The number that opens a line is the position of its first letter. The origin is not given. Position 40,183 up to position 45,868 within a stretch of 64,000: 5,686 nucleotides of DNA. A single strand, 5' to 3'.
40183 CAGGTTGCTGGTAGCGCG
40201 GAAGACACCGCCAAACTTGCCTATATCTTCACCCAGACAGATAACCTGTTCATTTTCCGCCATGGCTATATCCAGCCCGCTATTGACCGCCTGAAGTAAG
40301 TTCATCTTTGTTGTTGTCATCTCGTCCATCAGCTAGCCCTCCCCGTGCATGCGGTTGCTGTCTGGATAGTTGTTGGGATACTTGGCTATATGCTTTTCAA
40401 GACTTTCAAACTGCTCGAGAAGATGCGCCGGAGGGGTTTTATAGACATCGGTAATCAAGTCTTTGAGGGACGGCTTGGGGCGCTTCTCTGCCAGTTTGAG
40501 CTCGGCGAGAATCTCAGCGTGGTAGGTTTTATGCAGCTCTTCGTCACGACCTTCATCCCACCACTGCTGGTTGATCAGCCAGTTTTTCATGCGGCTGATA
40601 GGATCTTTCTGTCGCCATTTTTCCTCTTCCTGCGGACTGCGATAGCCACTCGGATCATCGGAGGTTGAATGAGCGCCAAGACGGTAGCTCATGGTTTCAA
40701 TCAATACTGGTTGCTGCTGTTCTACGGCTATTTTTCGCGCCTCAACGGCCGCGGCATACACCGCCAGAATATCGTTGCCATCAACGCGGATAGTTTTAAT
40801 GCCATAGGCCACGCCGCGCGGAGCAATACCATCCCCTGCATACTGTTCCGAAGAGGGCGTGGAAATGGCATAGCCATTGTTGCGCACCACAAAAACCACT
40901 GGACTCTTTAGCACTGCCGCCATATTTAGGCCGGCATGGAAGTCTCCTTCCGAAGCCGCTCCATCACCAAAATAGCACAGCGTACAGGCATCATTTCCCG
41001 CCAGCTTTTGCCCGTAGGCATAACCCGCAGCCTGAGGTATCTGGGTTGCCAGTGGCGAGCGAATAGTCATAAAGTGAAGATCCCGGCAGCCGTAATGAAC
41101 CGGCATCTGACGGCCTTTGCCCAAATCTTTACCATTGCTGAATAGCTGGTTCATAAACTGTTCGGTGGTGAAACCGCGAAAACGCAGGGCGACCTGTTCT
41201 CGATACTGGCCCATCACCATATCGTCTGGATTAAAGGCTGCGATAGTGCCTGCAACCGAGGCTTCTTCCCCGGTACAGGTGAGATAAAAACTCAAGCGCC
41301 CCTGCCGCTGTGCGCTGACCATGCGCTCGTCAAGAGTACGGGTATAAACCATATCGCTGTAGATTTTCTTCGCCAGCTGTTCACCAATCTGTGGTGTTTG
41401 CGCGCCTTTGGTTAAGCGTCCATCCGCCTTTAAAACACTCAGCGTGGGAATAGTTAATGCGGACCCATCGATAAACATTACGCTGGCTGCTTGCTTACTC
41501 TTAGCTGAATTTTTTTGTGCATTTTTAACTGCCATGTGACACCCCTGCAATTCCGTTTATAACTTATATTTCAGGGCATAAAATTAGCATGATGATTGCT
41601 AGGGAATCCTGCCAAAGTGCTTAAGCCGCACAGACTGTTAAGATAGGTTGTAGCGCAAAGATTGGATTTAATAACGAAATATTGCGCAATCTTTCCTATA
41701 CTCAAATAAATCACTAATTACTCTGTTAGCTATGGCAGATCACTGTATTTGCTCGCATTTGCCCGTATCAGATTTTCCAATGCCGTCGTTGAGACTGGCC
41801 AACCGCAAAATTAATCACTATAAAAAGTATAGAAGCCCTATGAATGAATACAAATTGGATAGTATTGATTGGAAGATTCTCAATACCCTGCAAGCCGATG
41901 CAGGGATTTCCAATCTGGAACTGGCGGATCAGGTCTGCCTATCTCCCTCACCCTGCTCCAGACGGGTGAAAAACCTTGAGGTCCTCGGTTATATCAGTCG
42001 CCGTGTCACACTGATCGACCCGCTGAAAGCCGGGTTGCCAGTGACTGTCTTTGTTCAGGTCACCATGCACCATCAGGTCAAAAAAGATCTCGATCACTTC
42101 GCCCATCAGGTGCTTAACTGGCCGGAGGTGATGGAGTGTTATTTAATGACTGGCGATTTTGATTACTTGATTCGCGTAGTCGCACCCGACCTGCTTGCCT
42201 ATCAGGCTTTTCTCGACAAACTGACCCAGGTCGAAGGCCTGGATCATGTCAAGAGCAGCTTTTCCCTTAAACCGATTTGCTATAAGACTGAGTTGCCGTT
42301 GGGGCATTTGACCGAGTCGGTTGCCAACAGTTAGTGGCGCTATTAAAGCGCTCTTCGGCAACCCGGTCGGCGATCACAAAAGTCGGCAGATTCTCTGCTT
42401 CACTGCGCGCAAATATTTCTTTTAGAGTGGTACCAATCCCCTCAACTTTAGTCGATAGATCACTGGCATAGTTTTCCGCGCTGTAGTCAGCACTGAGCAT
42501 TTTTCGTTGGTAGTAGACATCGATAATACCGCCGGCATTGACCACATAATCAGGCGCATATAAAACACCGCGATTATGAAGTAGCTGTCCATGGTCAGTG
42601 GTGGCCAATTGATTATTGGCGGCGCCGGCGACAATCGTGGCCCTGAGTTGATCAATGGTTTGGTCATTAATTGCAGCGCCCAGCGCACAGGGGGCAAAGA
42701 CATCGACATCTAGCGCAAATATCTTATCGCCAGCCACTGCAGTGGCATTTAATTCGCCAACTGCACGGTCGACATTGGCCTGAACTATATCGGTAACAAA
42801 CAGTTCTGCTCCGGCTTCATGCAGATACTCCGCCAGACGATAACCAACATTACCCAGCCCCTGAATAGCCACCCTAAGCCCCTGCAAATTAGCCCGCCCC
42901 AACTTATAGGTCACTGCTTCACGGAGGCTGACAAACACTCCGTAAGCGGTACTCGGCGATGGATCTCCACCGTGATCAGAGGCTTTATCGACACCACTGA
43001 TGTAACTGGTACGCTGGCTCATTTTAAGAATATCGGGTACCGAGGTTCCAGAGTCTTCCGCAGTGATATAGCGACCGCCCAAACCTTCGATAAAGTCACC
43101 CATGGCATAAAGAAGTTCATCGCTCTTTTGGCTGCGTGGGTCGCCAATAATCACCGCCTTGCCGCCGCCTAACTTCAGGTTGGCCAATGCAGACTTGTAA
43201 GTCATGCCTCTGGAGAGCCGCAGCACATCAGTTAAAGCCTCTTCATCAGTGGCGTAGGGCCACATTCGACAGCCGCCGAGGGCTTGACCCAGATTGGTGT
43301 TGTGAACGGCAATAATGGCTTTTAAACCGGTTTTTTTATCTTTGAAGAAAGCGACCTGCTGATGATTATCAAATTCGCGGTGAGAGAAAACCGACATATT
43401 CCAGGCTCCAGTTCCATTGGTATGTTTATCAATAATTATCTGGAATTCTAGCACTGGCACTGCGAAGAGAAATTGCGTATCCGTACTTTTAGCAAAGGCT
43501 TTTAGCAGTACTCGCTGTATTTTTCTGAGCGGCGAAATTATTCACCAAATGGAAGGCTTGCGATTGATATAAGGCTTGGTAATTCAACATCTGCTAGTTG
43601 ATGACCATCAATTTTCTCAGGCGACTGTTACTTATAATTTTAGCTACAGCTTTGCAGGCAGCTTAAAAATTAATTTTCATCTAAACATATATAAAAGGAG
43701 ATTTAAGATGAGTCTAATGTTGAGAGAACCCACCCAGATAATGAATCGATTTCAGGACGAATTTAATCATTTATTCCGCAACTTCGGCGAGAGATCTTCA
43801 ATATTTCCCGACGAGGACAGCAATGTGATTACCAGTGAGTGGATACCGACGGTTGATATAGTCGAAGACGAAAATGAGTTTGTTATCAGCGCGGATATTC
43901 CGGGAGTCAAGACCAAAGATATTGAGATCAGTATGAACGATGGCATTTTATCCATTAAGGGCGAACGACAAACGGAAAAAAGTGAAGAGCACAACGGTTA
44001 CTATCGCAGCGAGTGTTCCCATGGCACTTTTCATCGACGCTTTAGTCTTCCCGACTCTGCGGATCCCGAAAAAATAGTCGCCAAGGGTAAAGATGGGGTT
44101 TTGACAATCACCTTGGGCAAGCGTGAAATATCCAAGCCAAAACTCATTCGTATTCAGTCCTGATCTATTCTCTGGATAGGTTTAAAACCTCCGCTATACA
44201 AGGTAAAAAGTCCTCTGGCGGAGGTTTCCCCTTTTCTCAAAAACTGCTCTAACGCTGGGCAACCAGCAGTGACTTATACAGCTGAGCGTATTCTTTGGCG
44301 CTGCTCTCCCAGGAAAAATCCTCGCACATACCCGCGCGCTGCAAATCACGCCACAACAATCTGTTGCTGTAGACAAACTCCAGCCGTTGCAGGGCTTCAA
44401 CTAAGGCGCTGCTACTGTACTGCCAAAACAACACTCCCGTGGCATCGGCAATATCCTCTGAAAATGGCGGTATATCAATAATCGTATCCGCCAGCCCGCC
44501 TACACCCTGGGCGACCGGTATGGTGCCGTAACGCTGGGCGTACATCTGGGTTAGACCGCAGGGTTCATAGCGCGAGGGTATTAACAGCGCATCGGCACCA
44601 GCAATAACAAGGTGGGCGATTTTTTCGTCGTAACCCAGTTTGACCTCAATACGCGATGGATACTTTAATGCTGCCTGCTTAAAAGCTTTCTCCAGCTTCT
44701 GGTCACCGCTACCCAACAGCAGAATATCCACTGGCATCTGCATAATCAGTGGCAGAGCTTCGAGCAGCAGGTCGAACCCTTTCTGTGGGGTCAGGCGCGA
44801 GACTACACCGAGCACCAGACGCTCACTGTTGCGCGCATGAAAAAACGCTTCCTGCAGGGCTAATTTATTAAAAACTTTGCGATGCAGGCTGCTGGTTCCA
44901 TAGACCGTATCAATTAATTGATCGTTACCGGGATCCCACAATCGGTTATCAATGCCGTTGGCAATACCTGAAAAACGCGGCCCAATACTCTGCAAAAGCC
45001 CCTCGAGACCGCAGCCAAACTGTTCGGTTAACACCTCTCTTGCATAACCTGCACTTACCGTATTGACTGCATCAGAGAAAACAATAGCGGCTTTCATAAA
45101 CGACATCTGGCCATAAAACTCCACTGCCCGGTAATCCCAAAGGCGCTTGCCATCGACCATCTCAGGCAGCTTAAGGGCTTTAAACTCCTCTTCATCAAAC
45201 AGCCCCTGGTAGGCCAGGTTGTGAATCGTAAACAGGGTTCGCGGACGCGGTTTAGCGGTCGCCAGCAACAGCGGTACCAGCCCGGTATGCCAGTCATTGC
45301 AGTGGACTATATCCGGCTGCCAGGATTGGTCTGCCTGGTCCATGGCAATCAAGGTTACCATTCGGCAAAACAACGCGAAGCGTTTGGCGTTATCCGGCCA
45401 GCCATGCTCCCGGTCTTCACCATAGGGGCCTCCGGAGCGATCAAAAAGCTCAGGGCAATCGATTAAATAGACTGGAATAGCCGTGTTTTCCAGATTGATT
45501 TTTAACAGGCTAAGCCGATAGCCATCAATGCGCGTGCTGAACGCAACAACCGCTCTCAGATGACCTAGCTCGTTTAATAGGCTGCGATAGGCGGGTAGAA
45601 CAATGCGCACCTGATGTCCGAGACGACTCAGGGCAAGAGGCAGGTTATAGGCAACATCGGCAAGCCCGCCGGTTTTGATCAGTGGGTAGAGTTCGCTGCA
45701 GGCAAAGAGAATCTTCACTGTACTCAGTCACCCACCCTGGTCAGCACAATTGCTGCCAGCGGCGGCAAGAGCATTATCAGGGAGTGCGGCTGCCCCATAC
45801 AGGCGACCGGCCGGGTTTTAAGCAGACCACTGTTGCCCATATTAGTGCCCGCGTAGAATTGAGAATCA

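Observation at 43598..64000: Self-contained low-oxygen glycogen island wired by five FNR boxes, with its own FNR and FixLJ-like regulators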

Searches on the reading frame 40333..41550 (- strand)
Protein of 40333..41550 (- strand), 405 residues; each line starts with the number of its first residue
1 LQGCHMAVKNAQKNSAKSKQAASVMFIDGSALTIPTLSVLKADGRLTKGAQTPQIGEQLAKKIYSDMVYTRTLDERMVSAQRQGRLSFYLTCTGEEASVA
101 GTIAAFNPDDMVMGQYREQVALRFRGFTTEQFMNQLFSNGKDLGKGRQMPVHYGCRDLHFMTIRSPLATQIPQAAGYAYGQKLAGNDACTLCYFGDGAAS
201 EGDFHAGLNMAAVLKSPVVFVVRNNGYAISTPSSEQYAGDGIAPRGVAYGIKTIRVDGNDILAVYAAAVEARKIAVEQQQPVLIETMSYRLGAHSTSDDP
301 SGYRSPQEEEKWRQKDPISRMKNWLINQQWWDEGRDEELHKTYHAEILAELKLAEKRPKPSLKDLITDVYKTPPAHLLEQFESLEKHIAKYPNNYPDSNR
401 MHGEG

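Call 7: search_protein_families(library=pfam, proteins=[window:40333-41550:-])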
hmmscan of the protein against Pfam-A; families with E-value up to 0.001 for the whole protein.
window:40333-41550:- (405 aa): 2 families
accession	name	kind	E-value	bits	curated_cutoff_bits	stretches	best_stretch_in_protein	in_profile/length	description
PF00676.26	E1_dh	-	2.6e-96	322.6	22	1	66-361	3-298/300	Dehydrogenase E1 component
PF13292.11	DXP_synthase_N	-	0.00012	21.9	21.2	1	168-231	114-177/274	1-deoxy-D-xylulose-5-phosphate synthase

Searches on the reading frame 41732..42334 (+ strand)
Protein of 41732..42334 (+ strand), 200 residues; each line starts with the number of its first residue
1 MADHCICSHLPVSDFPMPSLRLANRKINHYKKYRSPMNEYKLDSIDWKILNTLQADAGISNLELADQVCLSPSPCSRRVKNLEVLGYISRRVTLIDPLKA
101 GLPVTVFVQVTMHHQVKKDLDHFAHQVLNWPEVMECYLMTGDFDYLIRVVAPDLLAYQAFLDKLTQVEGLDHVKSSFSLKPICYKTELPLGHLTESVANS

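Call 7: search_protein_families(library=pfam, proteins=[window:41732-42334:+])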
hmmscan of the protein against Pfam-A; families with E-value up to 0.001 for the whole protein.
window:41732-42334:+ (200 aa): 4 families
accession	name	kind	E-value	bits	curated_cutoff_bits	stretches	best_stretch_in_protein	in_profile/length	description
PF01037.27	AsnC_trans_reg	-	1.7e-22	79.5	25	1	108-180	1-72/73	Lrp/AsnC ligand binding domain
PF13412.12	HTH_24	-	1e-16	60.7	21.9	1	42-88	1-47/48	Winged helix-turn-helix DNA-binding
PF13404.12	HTH_AsnC-type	-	1e-14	54.5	27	1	42-83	1-42/42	AsnC-type helix-turn-helix domain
PF01047.28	MarR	-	0.00022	21.5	24.6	1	47-91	6-50/59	MarR family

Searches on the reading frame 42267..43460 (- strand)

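Call 7: search_protein_families(library=pfam, proteins=[window:42267-43460:-])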
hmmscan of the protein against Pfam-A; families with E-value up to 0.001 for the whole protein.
window:42267-43460:- (397 aa): 2 families
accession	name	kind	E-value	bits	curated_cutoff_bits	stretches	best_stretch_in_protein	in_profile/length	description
PF02812.23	ELFV_dehydrog_N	-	7.2e-27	94.1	25.3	1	34-152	2-128/129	Glu/Leu/Phe/Val dehydrogenase, dimerisation domain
PF00208.27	ELFV_dehydrog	-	4.6e-22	79.3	23.4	2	238-348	98-212/241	Glutamate/Leucine/Phenylalanine/Valine dehydrogenase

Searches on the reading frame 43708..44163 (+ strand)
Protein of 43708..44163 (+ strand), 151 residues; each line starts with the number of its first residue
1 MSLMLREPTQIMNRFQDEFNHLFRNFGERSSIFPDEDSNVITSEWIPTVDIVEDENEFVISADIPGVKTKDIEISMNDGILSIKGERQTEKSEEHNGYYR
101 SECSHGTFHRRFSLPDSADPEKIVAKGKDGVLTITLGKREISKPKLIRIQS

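Call 6: search_protein_families(library=pfam, proteins=[window:43708-44163:+])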
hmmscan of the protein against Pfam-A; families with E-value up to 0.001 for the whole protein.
window:43708-44163:+ (151 aa): 2 families
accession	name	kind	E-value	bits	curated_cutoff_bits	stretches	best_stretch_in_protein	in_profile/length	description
PF00011.27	HSP20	-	5.8e-26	91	20.8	1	50-150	1-102/102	Hsp20/alpha crystallin family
PF17886.7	ArsA_HSP20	-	1.6e-05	24.8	22.5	1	56-135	2-62/63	HSP20-like domain found in ArsA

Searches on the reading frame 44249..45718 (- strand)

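Call 6: search_protein_families(library=pfam, proteins=[window:44249-45718:-])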
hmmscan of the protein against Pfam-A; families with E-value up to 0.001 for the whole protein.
window:44249-45718:- (489 aa): 5 families
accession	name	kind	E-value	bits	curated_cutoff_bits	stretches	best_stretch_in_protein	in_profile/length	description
PF08323.17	Glyco_transf_5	-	2.7e-80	270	22.7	1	2-243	1-238/239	Starch synthase catalytic domain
PF00534.26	Glycos_transf_1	-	2.3e-16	60.2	26.4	1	292-446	7-155/172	Glycosyl transferases group 1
PF13692.12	Glyco_trans_1_4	-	2.2e-13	51.1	27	1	302-446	3-139/142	Glycosyl transferases group 1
PF13439.12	Glyco_transf_4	-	2.6e-11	44.3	28.5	1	126-229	64-148/170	Glycosyltransferase Family 4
PF13579.12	Glyco_trans_4_4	-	2.8e-10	41.2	29.7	1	17-229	1-142/158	Glycosyl transferase 4-like domain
